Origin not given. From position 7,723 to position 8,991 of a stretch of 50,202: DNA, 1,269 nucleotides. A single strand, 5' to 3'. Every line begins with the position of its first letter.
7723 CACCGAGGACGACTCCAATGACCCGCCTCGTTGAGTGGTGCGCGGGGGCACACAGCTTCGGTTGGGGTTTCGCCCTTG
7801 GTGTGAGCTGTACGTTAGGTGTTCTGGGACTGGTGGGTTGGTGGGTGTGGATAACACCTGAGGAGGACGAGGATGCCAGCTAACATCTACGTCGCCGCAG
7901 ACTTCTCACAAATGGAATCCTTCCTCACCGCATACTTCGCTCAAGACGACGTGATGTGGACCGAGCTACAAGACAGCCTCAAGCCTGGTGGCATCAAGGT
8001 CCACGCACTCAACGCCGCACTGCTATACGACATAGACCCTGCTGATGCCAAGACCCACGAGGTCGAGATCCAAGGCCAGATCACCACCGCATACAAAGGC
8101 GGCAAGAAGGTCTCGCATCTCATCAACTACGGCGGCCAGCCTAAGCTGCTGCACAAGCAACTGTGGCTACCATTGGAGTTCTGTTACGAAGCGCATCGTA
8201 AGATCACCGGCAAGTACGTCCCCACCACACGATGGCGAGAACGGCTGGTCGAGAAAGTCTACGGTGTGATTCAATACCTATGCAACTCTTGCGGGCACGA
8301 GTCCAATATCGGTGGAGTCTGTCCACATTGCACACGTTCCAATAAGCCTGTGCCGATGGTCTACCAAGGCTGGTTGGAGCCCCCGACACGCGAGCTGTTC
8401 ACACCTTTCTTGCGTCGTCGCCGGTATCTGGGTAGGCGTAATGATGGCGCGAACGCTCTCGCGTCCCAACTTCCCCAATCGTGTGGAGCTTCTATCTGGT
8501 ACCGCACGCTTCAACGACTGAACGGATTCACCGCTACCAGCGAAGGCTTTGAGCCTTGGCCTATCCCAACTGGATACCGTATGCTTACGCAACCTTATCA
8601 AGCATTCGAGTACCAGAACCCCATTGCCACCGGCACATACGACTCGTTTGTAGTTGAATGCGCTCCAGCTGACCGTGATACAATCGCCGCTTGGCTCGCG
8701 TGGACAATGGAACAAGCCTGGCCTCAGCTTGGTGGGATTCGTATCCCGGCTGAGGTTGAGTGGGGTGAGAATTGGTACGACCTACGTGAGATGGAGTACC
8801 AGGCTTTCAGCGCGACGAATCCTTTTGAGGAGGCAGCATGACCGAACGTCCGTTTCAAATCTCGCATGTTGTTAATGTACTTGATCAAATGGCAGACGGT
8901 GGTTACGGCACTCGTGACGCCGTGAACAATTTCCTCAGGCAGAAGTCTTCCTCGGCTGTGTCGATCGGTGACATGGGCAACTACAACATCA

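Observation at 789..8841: Family-A DNA polymerase encoded as two ORFs 5.1 kb apart, cut exactly in front of motif A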

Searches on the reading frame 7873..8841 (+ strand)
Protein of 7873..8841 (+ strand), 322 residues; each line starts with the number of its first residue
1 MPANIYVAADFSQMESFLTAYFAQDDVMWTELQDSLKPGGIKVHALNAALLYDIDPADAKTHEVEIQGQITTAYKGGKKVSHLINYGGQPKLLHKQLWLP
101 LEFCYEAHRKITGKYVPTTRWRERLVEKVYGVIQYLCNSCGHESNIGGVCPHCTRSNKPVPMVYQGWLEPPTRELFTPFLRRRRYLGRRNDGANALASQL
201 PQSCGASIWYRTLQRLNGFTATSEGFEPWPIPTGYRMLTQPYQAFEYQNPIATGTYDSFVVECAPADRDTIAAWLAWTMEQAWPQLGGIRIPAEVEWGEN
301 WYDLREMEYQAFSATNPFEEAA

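Call 3: search_protein_families(library=pfam, proteins=[window:7873-8841:+], max_evalue=1)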
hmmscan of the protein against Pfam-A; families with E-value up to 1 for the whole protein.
window:7873-8841:+ (322 aa): 3 families
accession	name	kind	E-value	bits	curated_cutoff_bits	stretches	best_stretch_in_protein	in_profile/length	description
PF00476.26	DNA_pol_A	-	2.2e-05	24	34.3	1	4-128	152-261/381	DNA polymerase family A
PF07191.17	Zn_ribbon_6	-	0.094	13.2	25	1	133-155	15-37/67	Double zinc ribbon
PF12387.13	Peptidase_C74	-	0.22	11.4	27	0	136-160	164-188/200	Pestivirus NS2 peptidase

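Call 4: search_protein_families(library=phrogs, proteins=[window:7873-8841:+], max_evalue=0.01)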
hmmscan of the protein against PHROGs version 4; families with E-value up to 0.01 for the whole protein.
window:7873-8841:+ (322 aa): 2 families
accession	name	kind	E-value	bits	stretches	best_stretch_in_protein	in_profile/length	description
phrog_17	-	DNA, RNA and nucleotide metabolism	3.8e-13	49.3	1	7-312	1009-1241/1445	DNA polymerase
phrog_2573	-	DNA, RNA and nucleotide metabolism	1e-05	25.9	1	7-129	20-141/336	DNA polymerase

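Call 6: search_solved_structures(query=window:7873-8841:+, max_evalue=1, show_alignments=2)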
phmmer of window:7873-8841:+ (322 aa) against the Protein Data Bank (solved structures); distinct sequences matched with E-value up to 1: 1.
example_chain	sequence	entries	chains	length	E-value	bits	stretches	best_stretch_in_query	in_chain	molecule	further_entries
6lum_B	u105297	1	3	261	0.2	13.7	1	229-278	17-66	Succinate dehydrogenase subunit B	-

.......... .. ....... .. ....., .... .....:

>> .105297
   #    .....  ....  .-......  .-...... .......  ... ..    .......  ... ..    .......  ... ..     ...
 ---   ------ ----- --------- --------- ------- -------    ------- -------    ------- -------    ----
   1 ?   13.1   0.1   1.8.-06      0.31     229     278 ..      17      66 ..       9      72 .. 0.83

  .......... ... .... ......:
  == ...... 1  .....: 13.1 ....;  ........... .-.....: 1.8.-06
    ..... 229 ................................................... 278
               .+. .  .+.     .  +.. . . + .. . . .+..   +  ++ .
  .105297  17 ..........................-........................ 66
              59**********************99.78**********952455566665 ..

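Call 8: search_dna_similar(query=window:7873-8841:+, collection=phages, mode=protein, max_rows=30)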
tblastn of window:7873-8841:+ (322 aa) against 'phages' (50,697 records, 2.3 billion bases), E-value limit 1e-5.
No match.

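Call 10: find_homologous_proteins(query=window:7873-8841:+, max_evalue=0.001)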
Query window:7873-8841:+ (322 aa): 14 proteins with E <= 0.001 among 1430 candidates.
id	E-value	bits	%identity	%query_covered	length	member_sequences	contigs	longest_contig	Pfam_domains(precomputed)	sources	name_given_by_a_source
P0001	4.8e-227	770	100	100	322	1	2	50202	-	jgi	-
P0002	1.4e-83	299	45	98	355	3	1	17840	PF00476.27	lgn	-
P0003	3.4e-77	278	47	93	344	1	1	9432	-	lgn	-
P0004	7.2e-75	270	47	92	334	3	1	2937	-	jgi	-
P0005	3.9e-74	268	40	99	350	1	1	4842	PF00476.27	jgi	jgi:hypothetical protein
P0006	8.1e-74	267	44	98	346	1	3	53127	PF00476.27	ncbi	ncbi:MAG: DNA polymerase [Acidimicrobiia bacterium]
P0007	8.1e-74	267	47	97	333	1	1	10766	-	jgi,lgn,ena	-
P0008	2.3e-73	265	44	93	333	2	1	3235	-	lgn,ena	-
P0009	4.3e-72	261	44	96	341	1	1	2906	PF00476.27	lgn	-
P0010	6.1e-71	257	43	98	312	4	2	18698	PF00476.27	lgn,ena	-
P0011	3.8e-70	255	44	93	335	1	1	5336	-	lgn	-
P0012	6.6e-70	254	44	93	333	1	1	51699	-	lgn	-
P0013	3.3e-69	251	44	93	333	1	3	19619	-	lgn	-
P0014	6.1e-63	231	40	94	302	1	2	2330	PF00476.27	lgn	-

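Call 13: find_encoding_contigs(protein=P0006, flank=10000, max_places=2)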
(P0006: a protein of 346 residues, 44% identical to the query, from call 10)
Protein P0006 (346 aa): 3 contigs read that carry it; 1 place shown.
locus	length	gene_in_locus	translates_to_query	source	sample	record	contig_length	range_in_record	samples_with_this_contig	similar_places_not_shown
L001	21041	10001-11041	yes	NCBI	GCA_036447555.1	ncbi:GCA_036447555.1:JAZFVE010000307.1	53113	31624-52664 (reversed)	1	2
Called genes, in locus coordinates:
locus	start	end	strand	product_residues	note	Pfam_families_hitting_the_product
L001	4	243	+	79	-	-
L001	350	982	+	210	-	-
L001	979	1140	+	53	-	-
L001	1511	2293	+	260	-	-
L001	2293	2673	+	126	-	-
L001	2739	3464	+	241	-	-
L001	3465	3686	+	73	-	-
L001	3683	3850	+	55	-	-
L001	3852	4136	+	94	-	-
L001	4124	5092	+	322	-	-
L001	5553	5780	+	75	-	-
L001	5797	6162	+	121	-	-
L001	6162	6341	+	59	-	-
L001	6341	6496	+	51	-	-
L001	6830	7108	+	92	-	-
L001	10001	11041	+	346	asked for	PF00476:DNA_pol_A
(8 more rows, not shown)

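Call 14: find_encoding_contigs(protein=P0012, flank=10000, max_places=2)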
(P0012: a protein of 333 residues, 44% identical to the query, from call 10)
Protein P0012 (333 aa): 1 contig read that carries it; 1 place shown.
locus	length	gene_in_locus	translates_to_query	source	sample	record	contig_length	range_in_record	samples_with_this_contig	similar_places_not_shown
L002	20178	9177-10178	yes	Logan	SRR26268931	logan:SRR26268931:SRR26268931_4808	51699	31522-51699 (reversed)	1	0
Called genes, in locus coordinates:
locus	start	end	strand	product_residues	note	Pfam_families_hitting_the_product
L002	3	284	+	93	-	?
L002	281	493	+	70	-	-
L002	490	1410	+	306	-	PF12760:Zn_ribbon_IS1595, PF12762:DDE_Tnp_IS1595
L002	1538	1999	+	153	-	-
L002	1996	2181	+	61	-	-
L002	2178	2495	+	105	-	-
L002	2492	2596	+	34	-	-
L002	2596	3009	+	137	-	-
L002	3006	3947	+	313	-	-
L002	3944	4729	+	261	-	-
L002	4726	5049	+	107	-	-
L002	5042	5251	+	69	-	-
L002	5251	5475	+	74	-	-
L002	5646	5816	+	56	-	-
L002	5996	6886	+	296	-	-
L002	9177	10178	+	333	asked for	-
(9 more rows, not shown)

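Call 18: find_encoding_contigs(protein=P0002, flank=10000, max_places=2)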
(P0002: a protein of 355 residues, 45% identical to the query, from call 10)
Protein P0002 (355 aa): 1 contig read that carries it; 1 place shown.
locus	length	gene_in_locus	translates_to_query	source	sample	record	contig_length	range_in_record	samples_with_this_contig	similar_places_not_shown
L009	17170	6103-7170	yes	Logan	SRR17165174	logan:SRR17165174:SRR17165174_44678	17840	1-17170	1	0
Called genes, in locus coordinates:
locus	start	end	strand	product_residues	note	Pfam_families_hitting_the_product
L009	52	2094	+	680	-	-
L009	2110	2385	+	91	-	-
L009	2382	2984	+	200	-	-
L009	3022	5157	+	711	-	PF03167:UDG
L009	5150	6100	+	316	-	PF14359:DUF4406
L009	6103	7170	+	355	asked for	PF00476:DNA_pol_A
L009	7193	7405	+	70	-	-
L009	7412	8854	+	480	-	PF13148:DUF3987 (faint)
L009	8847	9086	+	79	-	-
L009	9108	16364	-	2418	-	-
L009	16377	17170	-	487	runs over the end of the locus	?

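Call 19: find_encoding_contigs(protein=P0010, flank=10000, max_places=2)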
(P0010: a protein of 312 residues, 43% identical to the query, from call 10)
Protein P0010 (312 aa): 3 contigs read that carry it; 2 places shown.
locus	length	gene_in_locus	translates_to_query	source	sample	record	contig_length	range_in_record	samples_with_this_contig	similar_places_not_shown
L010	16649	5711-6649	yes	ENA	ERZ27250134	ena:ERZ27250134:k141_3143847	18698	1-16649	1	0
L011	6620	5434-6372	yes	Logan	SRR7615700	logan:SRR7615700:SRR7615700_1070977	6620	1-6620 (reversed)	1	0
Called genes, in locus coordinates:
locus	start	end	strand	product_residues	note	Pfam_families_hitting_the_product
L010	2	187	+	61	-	?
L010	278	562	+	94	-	-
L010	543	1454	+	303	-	-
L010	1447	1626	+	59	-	-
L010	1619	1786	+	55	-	-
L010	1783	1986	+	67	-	-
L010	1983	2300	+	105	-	-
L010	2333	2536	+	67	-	-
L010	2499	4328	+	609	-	PF03167:UDG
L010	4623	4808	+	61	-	-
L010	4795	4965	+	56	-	-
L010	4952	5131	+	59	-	-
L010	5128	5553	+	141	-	PF10686:YAcAr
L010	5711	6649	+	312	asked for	PF00476:DNA_pol_A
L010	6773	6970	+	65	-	-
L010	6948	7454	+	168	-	PF13392:HNH_3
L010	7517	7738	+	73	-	-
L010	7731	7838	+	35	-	-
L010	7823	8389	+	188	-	-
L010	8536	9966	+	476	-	PF13148:DUF3987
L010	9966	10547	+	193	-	-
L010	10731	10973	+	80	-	-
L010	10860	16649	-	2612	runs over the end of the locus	?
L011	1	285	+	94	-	?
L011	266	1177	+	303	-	-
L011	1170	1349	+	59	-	-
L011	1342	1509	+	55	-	-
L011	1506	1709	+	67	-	-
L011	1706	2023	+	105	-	-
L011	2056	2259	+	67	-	-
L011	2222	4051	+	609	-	PF03167:UDG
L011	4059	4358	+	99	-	PF13392:HNH_3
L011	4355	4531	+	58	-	-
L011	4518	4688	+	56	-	-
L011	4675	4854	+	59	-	-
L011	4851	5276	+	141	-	PF10686:YAcAr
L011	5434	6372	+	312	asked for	PF00476:DNA_pol_A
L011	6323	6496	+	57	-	-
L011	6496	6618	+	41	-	?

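Call 70: find_related_loci(query=A1, collection=viral_contigs, flank=10000)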
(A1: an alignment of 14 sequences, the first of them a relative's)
Query A1 (322 aa) in viral_contigs; peptide patterns used: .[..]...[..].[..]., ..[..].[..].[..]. (x = any residue, [..] = any of these).
6 stretches matched a pattern; 2 encode a relative of the query (tblastn E <= 1e-3); 2 distinct loci.
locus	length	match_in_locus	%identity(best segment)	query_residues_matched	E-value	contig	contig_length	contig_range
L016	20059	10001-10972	44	1-318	7e-85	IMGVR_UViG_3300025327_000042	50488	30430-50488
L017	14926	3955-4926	44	1-318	7e-85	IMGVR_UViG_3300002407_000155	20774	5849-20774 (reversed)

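Call 73: find_related_loci(query=A1, collection=metagenome_contigs, flank=10000)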
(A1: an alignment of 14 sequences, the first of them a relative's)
Query A1 (322 aa) in metagenome_contigs; peptide patterns used: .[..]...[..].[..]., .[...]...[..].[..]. (x = any residue, [..] = any of these).
208 stretches matched a pattern; 18 encode a relative of the query (tblastn E <= 1e-3); 18 distinct loci.
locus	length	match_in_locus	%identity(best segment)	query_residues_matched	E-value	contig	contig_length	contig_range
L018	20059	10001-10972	44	1-318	2e-84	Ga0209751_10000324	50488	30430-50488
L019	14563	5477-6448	44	1-318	2e-84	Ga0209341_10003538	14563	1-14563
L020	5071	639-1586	48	6-311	8e-80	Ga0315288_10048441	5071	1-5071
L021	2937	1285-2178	47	5-300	2e-80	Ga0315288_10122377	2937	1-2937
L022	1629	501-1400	46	3-300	1e-83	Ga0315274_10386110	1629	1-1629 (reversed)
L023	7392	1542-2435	44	5-300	5e-77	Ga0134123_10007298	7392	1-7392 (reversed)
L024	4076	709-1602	46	5-300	2e-77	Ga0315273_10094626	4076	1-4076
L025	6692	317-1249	43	3-317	4e-76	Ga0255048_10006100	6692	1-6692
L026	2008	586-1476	46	6-300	2e-75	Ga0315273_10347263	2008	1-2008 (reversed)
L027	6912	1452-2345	44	6-300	2e-71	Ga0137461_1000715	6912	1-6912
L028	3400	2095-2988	44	6-300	1e-71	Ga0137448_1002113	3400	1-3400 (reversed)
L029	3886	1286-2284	41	1-318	5e-71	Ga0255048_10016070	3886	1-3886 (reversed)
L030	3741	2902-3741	46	6-283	1e-68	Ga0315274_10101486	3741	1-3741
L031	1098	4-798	44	39-306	2e-71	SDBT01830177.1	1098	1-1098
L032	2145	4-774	45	47-300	3e-61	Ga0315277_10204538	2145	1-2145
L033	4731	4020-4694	45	3-224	6e-58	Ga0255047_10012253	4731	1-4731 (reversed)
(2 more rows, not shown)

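Call 90: search_protein_representatives(alignment_id=A1)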
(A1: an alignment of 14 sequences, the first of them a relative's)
Query: 14 sequences, 326 profile positions. Proteins with E-value up to 0.001 (for the whole library): 1246; up to 1e-10: 143; up to 1e-30: 35. The best 150 are listed.
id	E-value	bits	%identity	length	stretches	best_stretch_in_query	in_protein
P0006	3.5e-144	496.2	-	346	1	4-321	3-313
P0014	1.0e-125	435.5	-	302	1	3-320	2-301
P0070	6.9e-118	409.8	-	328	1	1-319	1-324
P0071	9.8e-117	406.0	-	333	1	1-321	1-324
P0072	1.8e-116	405.1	-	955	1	4-320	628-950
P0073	2.4e-116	404.8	-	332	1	4-318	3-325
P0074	9.2e-116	402.8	-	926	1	6-319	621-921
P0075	7.5e-112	390.0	-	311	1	3-319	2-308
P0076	2.2e-111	388.4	-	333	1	4-319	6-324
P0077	1.5e-109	382.4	-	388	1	7-319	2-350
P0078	3.8e-108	377.8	-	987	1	3-315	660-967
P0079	5.2e-107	374.1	-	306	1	28-320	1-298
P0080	5.9e-105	367.3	-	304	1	5-319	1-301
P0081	6.0e-103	360.7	-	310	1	23-318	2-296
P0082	6.1e-102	357.4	-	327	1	4-320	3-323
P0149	1.3e-15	73.6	-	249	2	5-124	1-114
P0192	1.3e-11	60.6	-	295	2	3-127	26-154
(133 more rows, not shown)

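Call 96: find_encoding_contigs(protein=P0072, flank=8000, max_places=2)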
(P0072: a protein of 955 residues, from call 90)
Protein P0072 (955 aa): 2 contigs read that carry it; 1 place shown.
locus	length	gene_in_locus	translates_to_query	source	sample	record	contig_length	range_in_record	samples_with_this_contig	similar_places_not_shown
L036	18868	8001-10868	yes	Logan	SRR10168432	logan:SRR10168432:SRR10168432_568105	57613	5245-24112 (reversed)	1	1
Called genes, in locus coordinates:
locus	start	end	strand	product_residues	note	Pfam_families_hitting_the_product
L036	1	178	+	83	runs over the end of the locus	-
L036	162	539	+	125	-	PF26948:DUF8296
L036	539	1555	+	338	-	-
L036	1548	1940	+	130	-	-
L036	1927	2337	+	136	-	-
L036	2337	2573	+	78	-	PF21840:DUF6899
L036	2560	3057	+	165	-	-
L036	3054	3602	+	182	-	PF18909:dGTP_diPhyd_N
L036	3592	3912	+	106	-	-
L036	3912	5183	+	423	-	-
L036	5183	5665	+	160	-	-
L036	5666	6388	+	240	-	-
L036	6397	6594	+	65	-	-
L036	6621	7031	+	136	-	-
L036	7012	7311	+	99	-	PF08291:Peptidase_M15_3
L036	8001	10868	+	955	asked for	PF03167:UDG, PF00476:DNA_pol_A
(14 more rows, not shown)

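Call 99: find_encoding_contigs(protein=P0149, flank=6000, max_places=2)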
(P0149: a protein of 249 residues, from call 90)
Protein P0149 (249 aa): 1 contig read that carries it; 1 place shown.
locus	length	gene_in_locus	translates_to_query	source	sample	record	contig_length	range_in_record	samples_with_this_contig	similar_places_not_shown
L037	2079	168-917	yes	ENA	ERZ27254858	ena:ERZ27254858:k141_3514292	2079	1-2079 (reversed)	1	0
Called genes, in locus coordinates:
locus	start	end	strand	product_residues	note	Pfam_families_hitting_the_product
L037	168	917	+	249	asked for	PF00476:DNA_pol_A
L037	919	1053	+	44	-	-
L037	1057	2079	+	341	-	?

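Call 100: find_encoding_contigs(protein=P0192, flank=6000, max_places=2)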
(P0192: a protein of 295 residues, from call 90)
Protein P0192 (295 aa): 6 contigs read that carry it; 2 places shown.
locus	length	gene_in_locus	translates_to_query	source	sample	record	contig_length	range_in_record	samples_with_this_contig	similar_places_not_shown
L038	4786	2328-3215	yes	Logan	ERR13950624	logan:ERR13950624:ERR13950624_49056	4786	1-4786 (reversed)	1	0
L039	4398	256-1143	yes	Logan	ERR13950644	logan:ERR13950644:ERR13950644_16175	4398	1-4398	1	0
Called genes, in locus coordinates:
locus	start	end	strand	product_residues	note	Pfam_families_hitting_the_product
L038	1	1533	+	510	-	?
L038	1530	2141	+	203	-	PF05175:MTS (weak)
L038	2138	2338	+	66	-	-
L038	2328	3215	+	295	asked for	PF00476:DNA_pol_A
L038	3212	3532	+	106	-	PF18909:dGTP_diPhyd_N (weak)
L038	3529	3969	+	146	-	-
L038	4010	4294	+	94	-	PF21840:DUF6899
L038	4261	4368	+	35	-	-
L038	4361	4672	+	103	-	-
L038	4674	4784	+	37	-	?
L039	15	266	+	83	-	-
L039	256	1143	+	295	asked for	PF00476:DNA_pol_A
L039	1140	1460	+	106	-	PF18909:dGTP_diPhyd_N (weak)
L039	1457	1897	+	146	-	-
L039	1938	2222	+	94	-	PF21840:DUF6899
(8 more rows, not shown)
